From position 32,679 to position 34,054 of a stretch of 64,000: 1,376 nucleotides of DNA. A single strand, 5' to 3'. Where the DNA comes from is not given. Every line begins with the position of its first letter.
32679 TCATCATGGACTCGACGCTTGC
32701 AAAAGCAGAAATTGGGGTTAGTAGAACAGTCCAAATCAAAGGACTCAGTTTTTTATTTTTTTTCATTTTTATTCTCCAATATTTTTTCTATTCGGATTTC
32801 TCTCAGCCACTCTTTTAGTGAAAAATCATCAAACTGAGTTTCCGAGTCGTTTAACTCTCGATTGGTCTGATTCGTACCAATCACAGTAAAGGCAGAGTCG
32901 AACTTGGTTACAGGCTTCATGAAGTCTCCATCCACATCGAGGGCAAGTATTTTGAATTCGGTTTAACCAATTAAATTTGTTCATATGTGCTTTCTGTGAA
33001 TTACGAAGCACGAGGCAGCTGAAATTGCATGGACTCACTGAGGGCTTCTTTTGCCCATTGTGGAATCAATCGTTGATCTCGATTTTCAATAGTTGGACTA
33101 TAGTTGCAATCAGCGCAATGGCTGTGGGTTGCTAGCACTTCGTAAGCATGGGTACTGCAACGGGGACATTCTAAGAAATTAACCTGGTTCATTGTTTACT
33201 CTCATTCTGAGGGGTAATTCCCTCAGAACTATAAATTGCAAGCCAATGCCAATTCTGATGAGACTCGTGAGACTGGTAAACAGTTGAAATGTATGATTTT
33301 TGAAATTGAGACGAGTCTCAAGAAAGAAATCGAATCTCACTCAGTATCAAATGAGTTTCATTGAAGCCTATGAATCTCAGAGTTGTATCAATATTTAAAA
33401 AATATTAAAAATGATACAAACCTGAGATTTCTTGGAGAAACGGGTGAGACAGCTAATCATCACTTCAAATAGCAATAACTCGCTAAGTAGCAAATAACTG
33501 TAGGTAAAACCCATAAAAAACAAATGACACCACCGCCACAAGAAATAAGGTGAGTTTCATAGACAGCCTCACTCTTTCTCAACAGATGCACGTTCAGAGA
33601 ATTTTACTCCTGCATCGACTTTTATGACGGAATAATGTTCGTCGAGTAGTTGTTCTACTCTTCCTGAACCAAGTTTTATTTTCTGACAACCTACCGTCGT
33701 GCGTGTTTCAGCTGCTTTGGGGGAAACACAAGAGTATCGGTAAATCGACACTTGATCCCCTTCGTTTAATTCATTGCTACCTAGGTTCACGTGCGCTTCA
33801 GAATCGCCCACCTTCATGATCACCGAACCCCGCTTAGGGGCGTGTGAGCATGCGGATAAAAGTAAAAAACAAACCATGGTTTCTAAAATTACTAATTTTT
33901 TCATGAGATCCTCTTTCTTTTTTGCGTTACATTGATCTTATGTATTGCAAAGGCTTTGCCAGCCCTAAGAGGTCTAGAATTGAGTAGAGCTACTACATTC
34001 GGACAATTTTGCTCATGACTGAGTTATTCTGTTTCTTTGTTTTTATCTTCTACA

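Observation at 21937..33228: Compact ICE-like element: integrase/excisionase plus minimal T4SS with FtsK-like coupling protein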

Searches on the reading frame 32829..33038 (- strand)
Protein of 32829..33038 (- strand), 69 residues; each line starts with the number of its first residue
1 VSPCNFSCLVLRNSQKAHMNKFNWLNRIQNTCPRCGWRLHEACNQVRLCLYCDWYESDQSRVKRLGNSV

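Call 4: search_protein_families(library=pfam, max_evalue=0.1, proteins=[window:32829-33038:-])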
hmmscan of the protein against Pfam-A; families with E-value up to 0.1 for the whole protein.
window:32829-33038:- (69 aa): 0 families

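Call 9: search_protein_families(library=ncbifam, max_evalue=0.1, proteins=[window:32829-33038:-])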
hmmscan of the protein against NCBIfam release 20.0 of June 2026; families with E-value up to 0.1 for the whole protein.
window:32829-33038:- (69 aa): 2 families
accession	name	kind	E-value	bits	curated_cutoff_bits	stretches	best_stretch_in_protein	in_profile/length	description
NF001669.0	PRK00432.1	equivalog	0.043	13.8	54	0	23-37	20-34/58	30S ribosomal protein S27ae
NF038384.1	zinc_YnfU_fam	subfamily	0.065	12.8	36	1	17-47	5-34/52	YnfU family zinc-binding protein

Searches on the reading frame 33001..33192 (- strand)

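Call 4: search_protein_families(library=pfam, max_evalue=0.1, proteins=[window:33001-33192:-])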
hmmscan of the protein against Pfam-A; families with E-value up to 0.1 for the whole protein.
window:33001-33192:- (63 aa): 4 families
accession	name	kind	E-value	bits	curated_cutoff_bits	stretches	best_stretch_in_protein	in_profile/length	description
PF01907.25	Ribosomal_L37e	-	0.00029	21.3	27.6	1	5-39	14-45/53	Ribosomal protein L37e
PF22191.2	IBR_1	-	0.021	15.2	27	1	5-32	2-30/47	IBR domain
PF12760.12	Zn_ribbon_IS1595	-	0.045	14.2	25.4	1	8-31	20-45/46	Transposase zinc-ribbon domain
PF24451.1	DUF7567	-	0.057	13.8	27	1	5-37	15-48/131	Family of unknown function (DUF7567)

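Call 9: search_protein_families(library=ncbifam, max_evalue=0.1, proteins=[window:33001-33192:-])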
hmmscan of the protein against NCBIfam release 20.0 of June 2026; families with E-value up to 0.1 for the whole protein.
window:33001-33192:- (63 aa): 2 families
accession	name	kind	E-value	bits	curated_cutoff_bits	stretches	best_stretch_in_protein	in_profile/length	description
NF003214.0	PRK04179.1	equivalog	0.00024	20.9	71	1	5-40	16-49/62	50S ribosomal protein L37e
TIGR03655.1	anti_R_Lar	subfamily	0.037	14.3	39.6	0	22-46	27-51/55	Lar family restriction alleviation protein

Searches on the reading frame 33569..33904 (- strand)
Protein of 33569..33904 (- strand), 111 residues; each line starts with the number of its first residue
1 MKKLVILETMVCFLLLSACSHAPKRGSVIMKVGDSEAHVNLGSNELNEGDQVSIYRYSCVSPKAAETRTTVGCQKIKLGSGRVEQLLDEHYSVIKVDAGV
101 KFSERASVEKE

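Call 4: search_protein_families(library=pfam, max_evalue=0.1, proteins=[window:33569-33904:-])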
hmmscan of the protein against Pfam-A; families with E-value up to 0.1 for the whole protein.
window:33569-33904:- (111 aa): 0 families

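Call 9: search_protein_families(library=ncbifam, max_evalue=0.1, proteins=[window:33569-33904:-])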
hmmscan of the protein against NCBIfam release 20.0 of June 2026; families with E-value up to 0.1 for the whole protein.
window:33569-33904:- (111 aa): 2 families
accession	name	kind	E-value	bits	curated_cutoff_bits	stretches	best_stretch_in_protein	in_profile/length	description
NF033141.0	blaZ_gen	exception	0.024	13.8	500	1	1-53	1-52/281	BlaZ-like penicillin-hydrolyzing class A beta-lactamase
NF045774.1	cytochro_C551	exception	0.054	13.5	118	1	1-81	1-72/110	cytochrome c551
